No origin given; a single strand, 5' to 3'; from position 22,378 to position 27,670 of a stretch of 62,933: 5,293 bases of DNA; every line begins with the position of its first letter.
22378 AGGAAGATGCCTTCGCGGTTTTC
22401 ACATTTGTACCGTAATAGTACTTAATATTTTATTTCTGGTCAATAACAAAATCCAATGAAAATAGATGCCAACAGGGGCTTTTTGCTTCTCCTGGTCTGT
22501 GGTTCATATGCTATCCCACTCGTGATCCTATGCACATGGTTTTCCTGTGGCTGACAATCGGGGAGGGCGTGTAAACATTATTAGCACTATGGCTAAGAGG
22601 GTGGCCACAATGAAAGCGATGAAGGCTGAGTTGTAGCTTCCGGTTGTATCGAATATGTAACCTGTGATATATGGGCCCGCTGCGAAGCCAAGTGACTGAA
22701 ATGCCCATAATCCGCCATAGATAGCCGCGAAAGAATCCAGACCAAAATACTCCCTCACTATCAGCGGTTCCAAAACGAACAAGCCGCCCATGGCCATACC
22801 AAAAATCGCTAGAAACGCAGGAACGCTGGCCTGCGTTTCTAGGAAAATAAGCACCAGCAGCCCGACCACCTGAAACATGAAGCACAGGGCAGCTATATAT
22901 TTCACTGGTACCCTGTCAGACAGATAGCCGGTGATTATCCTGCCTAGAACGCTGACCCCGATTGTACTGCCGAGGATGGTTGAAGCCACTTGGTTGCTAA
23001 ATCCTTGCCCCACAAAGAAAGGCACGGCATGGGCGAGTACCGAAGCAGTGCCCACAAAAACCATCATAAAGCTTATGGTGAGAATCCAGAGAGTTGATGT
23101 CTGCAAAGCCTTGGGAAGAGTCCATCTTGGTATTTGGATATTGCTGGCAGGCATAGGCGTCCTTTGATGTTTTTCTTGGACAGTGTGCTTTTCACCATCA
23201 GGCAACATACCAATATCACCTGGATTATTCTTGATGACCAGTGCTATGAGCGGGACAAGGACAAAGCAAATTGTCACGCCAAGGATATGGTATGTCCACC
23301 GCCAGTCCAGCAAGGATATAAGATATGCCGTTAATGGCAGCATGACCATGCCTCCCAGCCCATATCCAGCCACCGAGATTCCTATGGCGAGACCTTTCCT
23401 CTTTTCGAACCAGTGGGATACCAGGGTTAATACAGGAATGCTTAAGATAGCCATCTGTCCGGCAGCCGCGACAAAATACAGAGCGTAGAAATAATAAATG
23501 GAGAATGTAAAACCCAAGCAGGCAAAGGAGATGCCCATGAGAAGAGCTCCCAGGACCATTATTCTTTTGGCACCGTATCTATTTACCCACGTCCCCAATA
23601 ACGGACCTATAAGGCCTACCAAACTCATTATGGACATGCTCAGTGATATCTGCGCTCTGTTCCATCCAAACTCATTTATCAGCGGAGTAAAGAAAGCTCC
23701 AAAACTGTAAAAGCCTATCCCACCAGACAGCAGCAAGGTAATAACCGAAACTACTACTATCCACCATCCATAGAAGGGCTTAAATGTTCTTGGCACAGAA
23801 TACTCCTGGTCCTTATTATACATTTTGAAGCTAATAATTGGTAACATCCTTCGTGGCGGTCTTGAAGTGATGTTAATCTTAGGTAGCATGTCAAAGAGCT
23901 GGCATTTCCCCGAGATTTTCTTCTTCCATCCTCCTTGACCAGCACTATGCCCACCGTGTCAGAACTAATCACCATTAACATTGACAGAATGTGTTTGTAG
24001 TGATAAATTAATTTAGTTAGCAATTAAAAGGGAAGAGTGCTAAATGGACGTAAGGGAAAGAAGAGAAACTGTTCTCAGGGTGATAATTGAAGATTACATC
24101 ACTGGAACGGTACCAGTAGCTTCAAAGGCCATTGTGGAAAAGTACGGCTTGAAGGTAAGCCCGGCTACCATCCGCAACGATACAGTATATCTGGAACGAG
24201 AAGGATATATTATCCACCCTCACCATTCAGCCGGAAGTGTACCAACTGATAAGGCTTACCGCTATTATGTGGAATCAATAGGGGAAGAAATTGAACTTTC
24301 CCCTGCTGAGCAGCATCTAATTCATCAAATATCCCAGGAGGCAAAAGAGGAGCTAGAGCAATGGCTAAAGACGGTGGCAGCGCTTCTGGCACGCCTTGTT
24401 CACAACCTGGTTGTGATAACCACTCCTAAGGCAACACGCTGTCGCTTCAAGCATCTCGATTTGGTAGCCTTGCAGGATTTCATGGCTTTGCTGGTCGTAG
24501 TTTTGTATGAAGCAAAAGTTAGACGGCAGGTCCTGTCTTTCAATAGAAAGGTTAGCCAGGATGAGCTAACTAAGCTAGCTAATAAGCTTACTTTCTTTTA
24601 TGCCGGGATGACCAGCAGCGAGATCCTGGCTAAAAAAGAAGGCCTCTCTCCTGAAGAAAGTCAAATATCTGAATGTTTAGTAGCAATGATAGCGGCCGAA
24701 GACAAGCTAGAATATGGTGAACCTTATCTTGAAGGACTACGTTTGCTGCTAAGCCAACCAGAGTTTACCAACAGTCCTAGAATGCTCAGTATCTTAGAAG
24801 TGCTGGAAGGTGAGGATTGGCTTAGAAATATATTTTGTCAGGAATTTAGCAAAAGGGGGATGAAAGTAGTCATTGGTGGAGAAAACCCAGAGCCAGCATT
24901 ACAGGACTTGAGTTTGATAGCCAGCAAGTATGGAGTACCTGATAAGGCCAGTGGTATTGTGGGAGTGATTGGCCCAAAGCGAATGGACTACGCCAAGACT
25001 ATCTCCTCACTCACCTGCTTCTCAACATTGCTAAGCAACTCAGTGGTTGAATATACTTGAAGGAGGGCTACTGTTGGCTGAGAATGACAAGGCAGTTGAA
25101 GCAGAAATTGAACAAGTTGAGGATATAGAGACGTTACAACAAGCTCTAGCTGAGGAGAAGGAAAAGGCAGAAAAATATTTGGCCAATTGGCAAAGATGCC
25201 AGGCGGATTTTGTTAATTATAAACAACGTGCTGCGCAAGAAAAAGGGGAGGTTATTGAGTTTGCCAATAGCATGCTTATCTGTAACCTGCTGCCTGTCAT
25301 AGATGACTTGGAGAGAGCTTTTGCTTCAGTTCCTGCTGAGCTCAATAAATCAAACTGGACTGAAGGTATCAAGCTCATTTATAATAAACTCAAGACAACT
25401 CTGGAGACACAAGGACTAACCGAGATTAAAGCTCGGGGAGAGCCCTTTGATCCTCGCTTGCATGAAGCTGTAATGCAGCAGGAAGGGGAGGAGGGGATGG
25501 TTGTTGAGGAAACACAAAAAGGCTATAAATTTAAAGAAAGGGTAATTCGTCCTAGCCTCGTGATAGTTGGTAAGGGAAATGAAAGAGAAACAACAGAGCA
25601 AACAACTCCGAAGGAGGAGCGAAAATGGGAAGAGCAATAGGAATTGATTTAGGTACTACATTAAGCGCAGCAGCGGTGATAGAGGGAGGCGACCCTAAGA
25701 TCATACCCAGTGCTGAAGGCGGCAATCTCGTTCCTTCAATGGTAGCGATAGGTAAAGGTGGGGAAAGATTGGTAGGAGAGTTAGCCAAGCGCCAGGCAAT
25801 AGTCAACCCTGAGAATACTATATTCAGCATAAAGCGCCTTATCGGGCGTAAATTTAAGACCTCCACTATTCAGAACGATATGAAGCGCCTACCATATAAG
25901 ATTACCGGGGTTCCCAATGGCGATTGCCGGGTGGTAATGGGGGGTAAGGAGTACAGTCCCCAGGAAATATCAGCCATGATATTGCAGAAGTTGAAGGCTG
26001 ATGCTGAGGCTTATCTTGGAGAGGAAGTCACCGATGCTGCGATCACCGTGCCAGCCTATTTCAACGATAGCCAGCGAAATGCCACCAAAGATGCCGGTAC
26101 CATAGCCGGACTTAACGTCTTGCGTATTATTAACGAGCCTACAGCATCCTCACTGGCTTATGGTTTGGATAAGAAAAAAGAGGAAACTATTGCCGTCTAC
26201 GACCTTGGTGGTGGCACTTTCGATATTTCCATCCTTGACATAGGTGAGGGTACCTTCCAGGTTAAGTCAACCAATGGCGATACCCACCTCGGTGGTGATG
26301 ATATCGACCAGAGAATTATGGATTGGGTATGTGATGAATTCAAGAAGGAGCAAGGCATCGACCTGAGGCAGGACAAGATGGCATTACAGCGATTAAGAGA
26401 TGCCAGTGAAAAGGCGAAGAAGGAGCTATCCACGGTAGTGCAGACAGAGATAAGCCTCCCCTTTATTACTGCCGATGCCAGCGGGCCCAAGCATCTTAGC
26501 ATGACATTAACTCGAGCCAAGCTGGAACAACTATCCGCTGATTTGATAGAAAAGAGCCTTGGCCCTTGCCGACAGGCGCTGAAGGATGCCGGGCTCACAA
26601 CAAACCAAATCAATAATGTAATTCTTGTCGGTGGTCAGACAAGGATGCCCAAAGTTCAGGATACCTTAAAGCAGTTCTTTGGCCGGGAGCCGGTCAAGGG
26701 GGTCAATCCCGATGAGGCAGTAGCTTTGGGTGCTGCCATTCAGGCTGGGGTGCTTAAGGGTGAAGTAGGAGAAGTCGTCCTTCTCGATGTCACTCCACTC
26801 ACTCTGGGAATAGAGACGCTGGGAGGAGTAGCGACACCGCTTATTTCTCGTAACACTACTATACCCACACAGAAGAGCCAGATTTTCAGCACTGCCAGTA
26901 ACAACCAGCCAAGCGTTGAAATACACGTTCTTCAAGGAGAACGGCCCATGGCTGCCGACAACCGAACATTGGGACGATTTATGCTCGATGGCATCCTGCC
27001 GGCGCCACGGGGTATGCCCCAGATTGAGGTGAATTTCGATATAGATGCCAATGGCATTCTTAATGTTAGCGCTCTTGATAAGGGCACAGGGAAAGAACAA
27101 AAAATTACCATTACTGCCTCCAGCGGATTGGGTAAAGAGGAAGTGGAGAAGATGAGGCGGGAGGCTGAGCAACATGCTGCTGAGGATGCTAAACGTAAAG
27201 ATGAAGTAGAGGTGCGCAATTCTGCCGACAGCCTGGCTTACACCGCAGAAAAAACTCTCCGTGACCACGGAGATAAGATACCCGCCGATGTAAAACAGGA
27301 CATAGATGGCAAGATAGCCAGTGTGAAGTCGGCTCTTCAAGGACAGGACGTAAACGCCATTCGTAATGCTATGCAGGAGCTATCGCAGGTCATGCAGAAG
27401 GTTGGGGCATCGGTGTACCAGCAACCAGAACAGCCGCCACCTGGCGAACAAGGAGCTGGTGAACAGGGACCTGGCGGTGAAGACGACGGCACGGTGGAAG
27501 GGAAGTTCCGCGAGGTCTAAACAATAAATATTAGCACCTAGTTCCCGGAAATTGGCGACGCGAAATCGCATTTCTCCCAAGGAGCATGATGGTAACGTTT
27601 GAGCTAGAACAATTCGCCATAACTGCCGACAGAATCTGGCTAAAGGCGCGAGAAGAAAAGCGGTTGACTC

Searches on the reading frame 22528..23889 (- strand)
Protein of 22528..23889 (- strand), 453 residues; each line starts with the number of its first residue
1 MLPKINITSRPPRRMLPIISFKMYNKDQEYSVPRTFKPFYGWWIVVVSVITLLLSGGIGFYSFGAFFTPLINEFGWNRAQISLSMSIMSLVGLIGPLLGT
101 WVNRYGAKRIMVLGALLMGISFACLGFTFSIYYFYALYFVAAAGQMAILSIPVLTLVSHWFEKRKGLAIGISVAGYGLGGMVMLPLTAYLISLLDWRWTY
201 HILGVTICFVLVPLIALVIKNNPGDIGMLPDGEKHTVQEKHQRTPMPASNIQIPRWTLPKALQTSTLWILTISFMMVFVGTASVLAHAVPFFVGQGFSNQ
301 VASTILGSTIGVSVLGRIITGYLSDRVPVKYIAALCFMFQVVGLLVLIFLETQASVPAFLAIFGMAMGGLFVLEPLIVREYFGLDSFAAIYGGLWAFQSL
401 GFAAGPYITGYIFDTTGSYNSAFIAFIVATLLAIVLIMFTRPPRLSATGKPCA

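Call 49: search_protein_families(library=pfam, proteins=[window:22528-23889:-], max_evalue=0.000001)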
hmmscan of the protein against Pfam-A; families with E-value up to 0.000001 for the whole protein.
window:22528-23889:- (453 aa): 1 family
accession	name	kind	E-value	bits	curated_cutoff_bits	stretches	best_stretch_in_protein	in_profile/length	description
PF07690.21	MFS_1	-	3.6e-50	171.3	33.4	2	54-385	6-326/347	Major Facilitator Superfamily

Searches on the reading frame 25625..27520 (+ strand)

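Call 49: search_protein_families(library=pfam, proteins=[window:25625-27520:+], max_evalue=0.000001)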
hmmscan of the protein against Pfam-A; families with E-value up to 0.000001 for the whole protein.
window:25625-27520:+ (631 aa): 2 families
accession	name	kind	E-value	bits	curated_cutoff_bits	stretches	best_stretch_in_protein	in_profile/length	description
PF00012.26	HSP70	-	6.1e-259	860.7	20.6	1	4-599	1-599/599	Hsp70 protein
PF06723.19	MreB_Mbl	-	9.7e-13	48.1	27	1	135-372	93-317/327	MreB/Mbl protein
